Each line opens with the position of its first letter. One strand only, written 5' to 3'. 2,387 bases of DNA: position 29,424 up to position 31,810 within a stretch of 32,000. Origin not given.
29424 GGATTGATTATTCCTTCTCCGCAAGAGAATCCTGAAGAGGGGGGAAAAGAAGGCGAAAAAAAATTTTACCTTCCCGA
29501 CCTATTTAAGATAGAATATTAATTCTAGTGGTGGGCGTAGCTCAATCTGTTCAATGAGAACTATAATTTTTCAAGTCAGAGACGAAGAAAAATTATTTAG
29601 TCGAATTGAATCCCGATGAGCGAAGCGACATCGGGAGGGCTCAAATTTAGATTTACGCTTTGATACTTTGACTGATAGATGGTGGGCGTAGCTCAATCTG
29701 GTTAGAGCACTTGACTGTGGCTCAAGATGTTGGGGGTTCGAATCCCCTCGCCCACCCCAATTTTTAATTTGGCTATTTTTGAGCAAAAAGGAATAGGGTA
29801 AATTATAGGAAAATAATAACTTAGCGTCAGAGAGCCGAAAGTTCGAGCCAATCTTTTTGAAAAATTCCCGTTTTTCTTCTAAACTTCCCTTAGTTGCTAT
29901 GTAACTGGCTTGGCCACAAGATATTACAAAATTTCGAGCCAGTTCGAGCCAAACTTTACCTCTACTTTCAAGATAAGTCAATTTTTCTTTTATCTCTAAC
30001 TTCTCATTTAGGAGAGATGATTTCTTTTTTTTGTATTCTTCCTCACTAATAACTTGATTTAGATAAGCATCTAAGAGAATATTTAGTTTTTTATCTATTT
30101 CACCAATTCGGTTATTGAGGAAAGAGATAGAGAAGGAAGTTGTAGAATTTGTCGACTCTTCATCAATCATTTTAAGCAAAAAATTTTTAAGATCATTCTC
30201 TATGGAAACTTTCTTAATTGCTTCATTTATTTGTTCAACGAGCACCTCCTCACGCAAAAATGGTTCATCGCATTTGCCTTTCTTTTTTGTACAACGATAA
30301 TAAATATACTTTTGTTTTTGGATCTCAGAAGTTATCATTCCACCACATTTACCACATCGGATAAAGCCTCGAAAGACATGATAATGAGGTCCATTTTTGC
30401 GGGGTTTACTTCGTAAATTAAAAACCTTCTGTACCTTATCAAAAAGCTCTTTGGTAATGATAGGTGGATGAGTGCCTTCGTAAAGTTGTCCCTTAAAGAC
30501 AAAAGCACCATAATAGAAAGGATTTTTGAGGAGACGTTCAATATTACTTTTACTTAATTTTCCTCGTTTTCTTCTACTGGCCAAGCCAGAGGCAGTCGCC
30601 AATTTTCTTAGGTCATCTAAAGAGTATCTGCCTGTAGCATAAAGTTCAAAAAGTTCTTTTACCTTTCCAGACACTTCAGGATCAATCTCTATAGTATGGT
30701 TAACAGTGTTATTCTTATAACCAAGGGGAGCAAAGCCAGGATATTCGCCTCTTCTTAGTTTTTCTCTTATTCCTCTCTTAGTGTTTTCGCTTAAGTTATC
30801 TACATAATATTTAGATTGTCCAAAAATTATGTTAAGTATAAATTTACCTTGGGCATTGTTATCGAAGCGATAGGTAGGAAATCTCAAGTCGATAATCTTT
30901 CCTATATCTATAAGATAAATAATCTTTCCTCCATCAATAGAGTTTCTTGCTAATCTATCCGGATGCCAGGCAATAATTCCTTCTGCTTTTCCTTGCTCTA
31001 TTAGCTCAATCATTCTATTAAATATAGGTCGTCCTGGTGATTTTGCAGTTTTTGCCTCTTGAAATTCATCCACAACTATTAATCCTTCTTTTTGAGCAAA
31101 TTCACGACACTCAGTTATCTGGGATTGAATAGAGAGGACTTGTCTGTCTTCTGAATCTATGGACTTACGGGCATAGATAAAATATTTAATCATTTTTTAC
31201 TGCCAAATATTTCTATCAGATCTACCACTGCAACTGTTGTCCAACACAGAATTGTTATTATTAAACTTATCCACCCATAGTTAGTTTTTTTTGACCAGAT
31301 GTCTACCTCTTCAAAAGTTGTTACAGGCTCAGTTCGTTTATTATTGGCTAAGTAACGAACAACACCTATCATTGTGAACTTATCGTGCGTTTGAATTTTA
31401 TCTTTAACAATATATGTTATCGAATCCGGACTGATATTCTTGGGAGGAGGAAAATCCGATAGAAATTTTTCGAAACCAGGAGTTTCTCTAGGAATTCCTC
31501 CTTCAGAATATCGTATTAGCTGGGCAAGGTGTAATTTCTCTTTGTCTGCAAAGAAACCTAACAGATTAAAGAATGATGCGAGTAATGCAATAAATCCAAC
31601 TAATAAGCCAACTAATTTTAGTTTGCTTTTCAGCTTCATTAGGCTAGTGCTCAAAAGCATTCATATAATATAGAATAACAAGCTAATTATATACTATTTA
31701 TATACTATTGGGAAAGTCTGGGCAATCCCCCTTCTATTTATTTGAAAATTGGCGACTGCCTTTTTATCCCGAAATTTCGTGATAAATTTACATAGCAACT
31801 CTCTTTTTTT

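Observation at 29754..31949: Self-contained 2.2-kb cassette: large serine recombinase plus membrane protein, bracketed by perfect 92-bp inverted repeats at tRNA-His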

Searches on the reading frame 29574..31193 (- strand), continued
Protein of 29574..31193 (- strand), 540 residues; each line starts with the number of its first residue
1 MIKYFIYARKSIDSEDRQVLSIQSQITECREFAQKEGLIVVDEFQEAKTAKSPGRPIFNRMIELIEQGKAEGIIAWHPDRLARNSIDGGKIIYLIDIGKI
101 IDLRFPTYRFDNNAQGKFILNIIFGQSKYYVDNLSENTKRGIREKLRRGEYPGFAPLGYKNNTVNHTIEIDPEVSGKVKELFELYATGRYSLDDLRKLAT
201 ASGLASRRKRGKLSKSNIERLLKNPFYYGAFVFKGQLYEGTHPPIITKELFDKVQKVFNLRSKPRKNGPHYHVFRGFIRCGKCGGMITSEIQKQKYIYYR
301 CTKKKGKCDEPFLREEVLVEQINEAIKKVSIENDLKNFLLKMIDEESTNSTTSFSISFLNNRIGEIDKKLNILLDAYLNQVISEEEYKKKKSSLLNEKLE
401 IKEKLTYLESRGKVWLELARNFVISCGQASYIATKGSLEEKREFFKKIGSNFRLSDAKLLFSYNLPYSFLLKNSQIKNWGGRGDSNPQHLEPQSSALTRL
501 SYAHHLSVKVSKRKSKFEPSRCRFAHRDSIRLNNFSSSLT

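Call 56: predict_structure(alignment_id=A2)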
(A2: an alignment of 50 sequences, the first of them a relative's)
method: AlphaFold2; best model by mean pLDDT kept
length: 516 residues; sequences in the alignment: 50
mean_pLDDT: 82.5   pTM: 0.42
mean pLDDT of the five models: 82.5, 82.5, 77.4, 74.0, 72.3
residues with pLDDT >= 90: 149; 70-90: 295; 50-70: 63; < 50: 9
segments of 3 or more residues with pLDDT < 50: 263-267
pLDDT, mean of each block of 10 residues (from residue 1): 88 74 89 92 80 73 91 87 73 86 84 78 67 65 78 86 83 92 90 89 86 90 92 86 93 87 52 87 88 87 82 92 89 86 82 81 91 90 90 91 81 77 89 88 89 90 84 59 53 62 77 62
secondary structure, 60 per line:
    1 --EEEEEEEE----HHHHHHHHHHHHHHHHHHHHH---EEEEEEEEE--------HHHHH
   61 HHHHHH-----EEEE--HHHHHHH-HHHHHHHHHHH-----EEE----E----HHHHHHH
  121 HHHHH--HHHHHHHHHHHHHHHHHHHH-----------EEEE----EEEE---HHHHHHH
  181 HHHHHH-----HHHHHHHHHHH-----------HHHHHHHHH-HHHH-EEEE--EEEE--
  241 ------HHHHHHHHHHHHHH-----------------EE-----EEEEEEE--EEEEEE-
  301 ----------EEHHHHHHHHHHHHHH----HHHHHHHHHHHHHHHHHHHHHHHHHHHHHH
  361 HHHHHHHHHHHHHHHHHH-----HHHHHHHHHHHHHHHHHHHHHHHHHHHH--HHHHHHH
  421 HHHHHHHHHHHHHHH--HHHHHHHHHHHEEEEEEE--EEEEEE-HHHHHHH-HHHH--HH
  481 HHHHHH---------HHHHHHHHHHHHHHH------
elements in order: E3-10 H15-35 E39-47 H56-66 E72-75 H78-84 H86-96 E102-104 H114-125 H128-147 E159-162 E167-170 H174-186 H192-202 H214-222 H224-227 E229-232 E235-238 H247-260 E285-291 E294-299 H313-326 H331-378 H384-411 H414-435 H438-448 E449-455 E458-463 H465-471 H473-476 H479-486 H496-510

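Call 59: fold_search(model_id=the predicted structure, library=pdb)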
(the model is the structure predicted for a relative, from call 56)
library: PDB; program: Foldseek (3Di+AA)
matches with E <= 10: 1100; with E <= 0.001: 33
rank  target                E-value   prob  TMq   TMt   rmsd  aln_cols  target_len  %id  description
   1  9y66_A                3.2e-21  1.00  0.30  0.29  19.2       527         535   19  attLsym bound serine integrase complex in the dimeric state (released 2026-02-04)
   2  9dxf_A                3.1e-20  1.00  0.28  0.27  27.4       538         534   20  attLmm bound serine integrase and RDF complex in the post-rotation state (released 2026-01-21)
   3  9dxd_A                8.0e-20  1.00  0.27  0.27  27.7       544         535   19  attLmm bound serine integrase and RDF complex in the pre-rotation state (released 2026-01-21)
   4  9dxh_A                3.5e-19  1.00  0.31  0.30  18.3       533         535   21  attPmm and attBmm bound serine integrase complex in the pre-rotation state (released 2026-01-21)
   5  9y66_C                1.5e-18  1.00  0.26  0.25  28.7       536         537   19  attLsym bound serine integrase complex in the dimeric state (released 2026-02-04)
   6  9rah_A                3.2e-15  1.00  0.23  0.21  32.9       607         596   14  Autoinhibited PhiC31 integrase-attL complex (released 2026-02-11)
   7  9tep_A                6.6e-15  1.00  0.23  0.20  25.6       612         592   14  PhiC31 integraseS12A-attB-RDF complex (released 2026-02-11)
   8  9iu2_A                1.8e-13  1.00  0.29  0.30  19.9       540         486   15  Cryo-EM structure of the large serine recombinase Bxb1 in complex with attP and attB (GT/TT CDN) in the pre-strand exc (released 2026-03-04)
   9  9rah_B                3.8e-13  1.00  0.30  0.27  20.6       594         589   14  Autoinhibited PhiC31 integrase-attL complex (released 2026-02-11)
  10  4kis_C                4.7e-12  1.00  0.26  0.40  11.9       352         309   17  Crystal Structure of a LSR-DNA Complex (released 2013-07-10)
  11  4kis_A                1.9e-11  1.00  0.24  0.37  14.1       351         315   18  Crystal Structure of a LSR-DNA Complex (released 2013-07-10)
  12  4kis_B                2.7e-11  1.00  0.25  0.38  13.4       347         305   18  Crystal Structure of a LSR-DNA Complex (released 2013-07-10)
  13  4kis_D                1.3e-09  1.00  0.25  0.41  17.9       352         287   18  Crystal Structure of a LSR-DNA Complex (released 2013-07-10)
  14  6dnw_A                1.4e-09  1.00  0.25  0.50  19.2       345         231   14  Sequence Requirements of the Listeria innocua prophage attP site (released 2018-10-03)
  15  4bqq_B                4.7e-09  1.00  0.20  0.29  16.4       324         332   15  Protein crystal structure of the N-terminal and recombinase domains of the Streptomyces temperate phage serine recombi (released 2013-06-12)
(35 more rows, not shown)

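Call 65: search_protein_families(library=padloc, proteins=[L082:151-705:+, window:29754-31193:-], max_evalue=0.01)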
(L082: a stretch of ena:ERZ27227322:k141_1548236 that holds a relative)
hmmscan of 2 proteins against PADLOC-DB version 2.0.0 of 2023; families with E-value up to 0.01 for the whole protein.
L082:151-705:+ (185 aa): 0 families

window:29754-31193:- (480 aa): 0 families

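Call 66: search_protein_families(library=ncbifam, proteins=[L082:151-705:+, window:29754-31193:-, P0088], max_evalue=0.001)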
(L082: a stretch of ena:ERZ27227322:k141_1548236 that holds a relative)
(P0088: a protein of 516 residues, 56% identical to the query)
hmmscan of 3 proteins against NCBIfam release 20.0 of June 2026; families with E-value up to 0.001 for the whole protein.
L082:151-705:+ (185 aa): 0 families

window:29754-31193:- (480 aa): 6 families
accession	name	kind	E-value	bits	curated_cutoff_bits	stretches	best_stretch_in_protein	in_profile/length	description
NF047343.1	SCCmet_CcrB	equivalog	1.3e-30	106.6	900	1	6-376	11-412/542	cassette chromosome recombinase CcrB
NF041201.1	recomb_XisF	equivalog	1.7e-27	96.5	375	1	51-346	42-371/465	fdxN element excision recombinase XisF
NF047344.1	SCCmet_CcrA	equivalog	3.8e-21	75.7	700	1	7-395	7-391/442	cassette chromosome recombinase CcrA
NF047347.1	SCCmet_CcrC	equivalog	3.3e-09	35.8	900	1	6-233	7-240/558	cassette chromosome recombinase CcrC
NF033518.0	transpos_IS607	equivalog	1.5e-05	24.6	110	1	5-84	57-133/187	IS607 family transposase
NF049883.1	resolv_YneB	equivalog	0.00024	20.6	175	1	5-86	3-83/211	YneB family resolvase-like protein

P0088 (516 aa): 6 families
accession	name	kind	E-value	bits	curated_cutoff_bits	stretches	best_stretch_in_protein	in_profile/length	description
NF047343.1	SCCmet_CcrB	equivalog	4.6e-31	108.1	900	1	6-375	11-411/542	cassette chromosome recombinase CcrB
NF041201.1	recomb_XisF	equivalog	5.1e-27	94.9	375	1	7-395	4-424/465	fdxN element excision recombinase XisF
NF047344.1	SCCmet_CcrA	equivalog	3.5e-24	85.7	700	1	1-402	1-388/442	cassette chromosome recombinase CcrA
NF047347.1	SCCmet_CcrC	equivalog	9.3e-19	67.3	900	1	3-310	4-333/558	cassette chromosome recombinase CcrC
NF049883.1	resolv_YneB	equivalog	5.5e-09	35.8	175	1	5-84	3-81/211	YneB family resolvase-like protein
NF033518.0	transpos_IS607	equivalog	2.6e-06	27.1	110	1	4-84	56-133/187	IS607 family transposase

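Call 67: find_related_loci(query=A2, collection=metagenome_contigs, flank=7000)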
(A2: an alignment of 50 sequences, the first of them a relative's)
Query A2 (516 aa) in metagenome_contigs; peptide patterns used: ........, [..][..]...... (x = any residue, [..] = any of these).
600 stretches matched a pattern (row limit reached: there are more); 580 encode a relative of the query (tblastn E <= 1e-3); the best 80 are kept; 80 distinct loci.
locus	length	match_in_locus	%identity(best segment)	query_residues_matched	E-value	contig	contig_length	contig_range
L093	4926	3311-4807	99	1-499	0e+0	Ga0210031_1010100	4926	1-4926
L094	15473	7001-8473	70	1-498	0e+0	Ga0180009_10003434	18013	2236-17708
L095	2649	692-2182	68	1-494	0e+0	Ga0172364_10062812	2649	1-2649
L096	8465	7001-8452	69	1-485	0e+0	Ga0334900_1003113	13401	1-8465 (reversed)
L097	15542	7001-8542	65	1-514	0e+0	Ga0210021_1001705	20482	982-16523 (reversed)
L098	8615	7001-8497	67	1-499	0e+0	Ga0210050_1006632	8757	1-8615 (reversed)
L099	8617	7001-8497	67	1-499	0e+0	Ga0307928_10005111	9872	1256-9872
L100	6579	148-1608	67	1-487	0e+0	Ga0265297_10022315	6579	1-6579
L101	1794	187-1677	69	1-494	0e+0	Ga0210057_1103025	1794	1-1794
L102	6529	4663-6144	66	3-502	0e+0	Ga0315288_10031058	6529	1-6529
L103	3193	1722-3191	65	3-498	0e+0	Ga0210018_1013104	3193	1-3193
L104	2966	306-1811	65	1-502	0e+0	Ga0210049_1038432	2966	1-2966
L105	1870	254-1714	66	1-487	0e+0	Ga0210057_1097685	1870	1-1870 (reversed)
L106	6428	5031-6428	66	3-467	0e+0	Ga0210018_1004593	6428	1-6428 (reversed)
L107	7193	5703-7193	64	1-501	0e+0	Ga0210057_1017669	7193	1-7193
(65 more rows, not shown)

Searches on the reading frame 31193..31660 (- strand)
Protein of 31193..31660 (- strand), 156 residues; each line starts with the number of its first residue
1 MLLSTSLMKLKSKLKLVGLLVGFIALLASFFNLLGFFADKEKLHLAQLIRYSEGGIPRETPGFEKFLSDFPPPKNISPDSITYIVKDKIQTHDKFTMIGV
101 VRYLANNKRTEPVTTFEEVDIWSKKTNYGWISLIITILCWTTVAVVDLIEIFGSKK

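Call 8: search_protein_families(library=pfam, proteins=[window:31193-31660:-], max_evalue=0.01)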
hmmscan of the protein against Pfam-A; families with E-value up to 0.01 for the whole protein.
window:31193-31660:- (156 aa): 0 families

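Call 47: find_encoding_contigs(protein=window:31193-31660:-, flank=10000, max_places=10)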
Protein window:31193-31660:- (156 aa): 1 contig read that carries it; 1 place shown.
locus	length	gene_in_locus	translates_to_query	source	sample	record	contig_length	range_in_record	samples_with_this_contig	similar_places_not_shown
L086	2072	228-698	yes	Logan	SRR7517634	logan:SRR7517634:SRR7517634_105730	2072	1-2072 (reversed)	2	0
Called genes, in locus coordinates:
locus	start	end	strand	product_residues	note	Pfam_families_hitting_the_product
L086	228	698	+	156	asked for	-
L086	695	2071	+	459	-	?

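Call 48: find_encoding_contigs(protein=window:31193-31639:-, flank=10000, max_places=10)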
Protein window:31193-31639:- (149 aa): 2 contigs read that carry it; 1 place shown.
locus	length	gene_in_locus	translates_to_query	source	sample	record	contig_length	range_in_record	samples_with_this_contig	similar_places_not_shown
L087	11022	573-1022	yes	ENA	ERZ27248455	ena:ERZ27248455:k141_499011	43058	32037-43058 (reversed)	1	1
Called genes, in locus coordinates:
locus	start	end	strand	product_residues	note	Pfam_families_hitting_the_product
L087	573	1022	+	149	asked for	-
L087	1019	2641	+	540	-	PF00239:Resolvase, PF07508:Recombinase, PF13408:Zn_ribbon_recom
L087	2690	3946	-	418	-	-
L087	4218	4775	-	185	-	PF11645:PDDEXK_5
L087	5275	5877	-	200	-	PF01725:Ham1p_like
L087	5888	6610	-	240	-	PF01138:RNase_PH, PF03725:RNase_PH_C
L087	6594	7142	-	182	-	PF05683:Fumerase_C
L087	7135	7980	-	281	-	PF05681:Fumerase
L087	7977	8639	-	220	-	PF13353:Fer4_12, PF04055:Radical_SAM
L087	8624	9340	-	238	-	PF02568:ThiI (faint), PF06508:QueC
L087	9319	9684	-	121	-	PF01242:PTPS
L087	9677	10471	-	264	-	PF01177:Asp_Glu_race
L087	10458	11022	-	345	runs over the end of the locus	PF07833:Cu_amine_oxidN1 (weak), PF01520:Amidase_3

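Call 65: search_protein_families(library=padloc, proteins=[window:31193-31660:-], max_evalue=0.01)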
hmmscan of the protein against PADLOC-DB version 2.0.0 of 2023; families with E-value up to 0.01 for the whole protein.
window:31193-31660:- (156 aa): 0 families

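Call 66: search_protein_families(library=ncbifam, proteins=[window:31193-31660:-], max_evalue=0.001)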
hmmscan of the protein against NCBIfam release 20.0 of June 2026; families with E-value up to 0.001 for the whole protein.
window:31193-31660:- (156 aa): 0 families
